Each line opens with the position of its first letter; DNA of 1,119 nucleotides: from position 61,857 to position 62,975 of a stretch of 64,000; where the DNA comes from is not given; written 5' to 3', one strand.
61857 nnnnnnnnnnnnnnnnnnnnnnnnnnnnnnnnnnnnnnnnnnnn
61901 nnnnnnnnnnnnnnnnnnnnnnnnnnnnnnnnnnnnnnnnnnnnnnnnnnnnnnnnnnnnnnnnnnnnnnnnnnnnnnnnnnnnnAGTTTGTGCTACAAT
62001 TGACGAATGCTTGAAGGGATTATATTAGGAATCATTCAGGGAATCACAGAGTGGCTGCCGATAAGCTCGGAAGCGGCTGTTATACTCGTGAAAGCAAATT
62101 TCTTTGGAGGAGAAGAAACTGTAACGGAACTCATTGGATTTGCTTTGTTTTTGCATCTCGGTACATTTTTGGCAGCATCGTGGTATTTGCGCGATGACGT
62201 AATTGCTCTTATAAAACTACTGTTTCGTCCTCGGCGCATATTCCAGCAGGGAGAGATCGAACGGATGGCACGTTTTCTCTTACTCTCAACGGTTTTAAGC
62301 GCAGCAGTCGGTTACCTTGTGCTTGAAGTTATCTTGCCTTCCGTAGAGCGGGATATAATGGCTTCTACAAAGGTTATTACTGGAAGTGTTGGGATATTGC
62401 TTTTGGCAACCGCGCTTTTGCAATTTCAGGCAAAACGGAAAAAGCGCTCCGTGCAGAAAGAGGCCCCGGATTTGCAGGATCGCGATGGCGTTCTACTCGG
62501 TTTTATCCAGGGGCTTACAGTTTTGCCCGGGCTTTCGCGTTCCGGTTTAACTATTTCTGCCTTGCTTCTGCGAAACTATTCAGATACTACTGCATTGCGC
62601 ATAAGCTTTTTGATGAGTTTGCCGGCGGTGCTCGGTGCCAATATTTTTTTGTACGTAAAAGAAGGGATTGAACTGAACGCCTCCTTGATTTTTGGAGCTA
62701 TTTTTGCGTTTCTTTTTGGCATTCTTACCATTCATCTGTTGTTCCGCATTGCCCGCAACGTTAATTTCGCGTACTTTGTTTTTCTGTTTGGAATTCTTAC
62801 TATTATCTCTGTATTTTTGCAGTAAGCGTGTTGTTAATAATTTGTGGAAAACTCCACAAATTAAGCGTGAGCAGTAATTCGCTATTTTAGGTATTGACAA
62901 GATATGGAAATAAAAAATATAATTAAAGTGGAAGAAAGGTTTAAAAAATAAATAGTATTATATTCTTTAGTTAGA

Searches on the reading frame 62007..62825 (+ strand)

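Call 3: search_protein_families(library=pfam, proteins=[window:62007-62825:+], max_evalue=1)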
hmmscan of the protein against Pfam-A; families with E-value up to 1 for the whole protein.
window:62007-62825:+ (272 aa): 2 families
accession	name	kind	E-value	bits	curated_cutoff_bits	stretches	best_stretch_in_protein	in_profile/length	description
PF02673.24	BacA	-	9.3e-52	176.7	33.4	1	5-264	2-254/257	Bacitracin resistance protein BacA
PF20338.3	DUF6633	-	0.13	13.2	27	1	124-155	41-72/105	Family of unknown function (DUF6633)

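Call 4: search_protein_families(library=ncbifam, proteins=[window:62007-62825:+], max_evalue=1)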
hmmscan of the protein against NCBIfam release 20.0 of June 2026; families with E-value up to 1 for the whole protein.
window:62007-62825:+ (272 aa): 13 families
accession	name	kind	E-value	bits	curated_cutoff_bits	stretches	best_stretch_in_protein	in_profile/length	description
TIGR00753.1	undec_PP_bacA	equivalog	3.2e-39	135.1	217.5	1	5-259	2-249/255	undecaprenyl-diphosphatase UppP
NF001398.0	PRK00281.3-5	equivalog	6.4e-39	134.4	354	1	1-271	4-272/278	undecaprenyl-diphosphate phosphatase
NF001393.0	PRK00281.2-4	equivalog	8e-33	114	284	1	2-265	4-257/266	undecaprenyl-diphosphate phosphatase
NF001392.0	PRK00281.2-1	equivalog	8.2e-33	114.1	308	1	2-265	8-265/280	undecaprenyl-diphosphate phosphatase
NF001394.0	PRK00281.2-5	equivalog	3.9e-30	105.3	311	1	2-267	9-273/281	undecaprenyl-diphosphate phosphatase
NF001390.0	PRK00281.1-4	equivalog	3.2e-28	98.9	260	1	2-266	7-260/272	undecaprenyl-diphosphate phosphatase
NF001389.0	PRK00281.1-2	equivalog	3.3e-28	98.8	262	1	2-269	7-264/272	undecaprenyl-diphosphate phosphatase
NF001397.0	PRK00281.3-4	equivalog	1.4e-26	93.8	363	1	2-264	4-273/281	undecaprenyl-diphosphate phosphatase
NF001396.0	PRK00281.3-3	equivalog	1e-25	91.1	382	1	2-270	5-262/264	undecaprenyl-diphosphate phosphatase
NF001388.0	PRK00281.1-1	equivalog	2.5e-24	86.3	362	1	2-267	8-267/273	undecaprenyl-diphosphate phosphatase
NF001391.0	PRK00281.1-5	equivalog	4e-21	75.6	293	1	2-267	7-268/279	undecaprenyl-diphosphate phosphatase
NF001395.0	PRK00281.3-1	equivalog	3.7e-18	66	394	1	2-269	7-303/306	undecaprenyl-diphosphate phosphatase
NF009237.0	PRK12587.1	equivalog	0.0059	16.6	158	1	196-256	41-100/118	Na+/H+ antiporter subunit G1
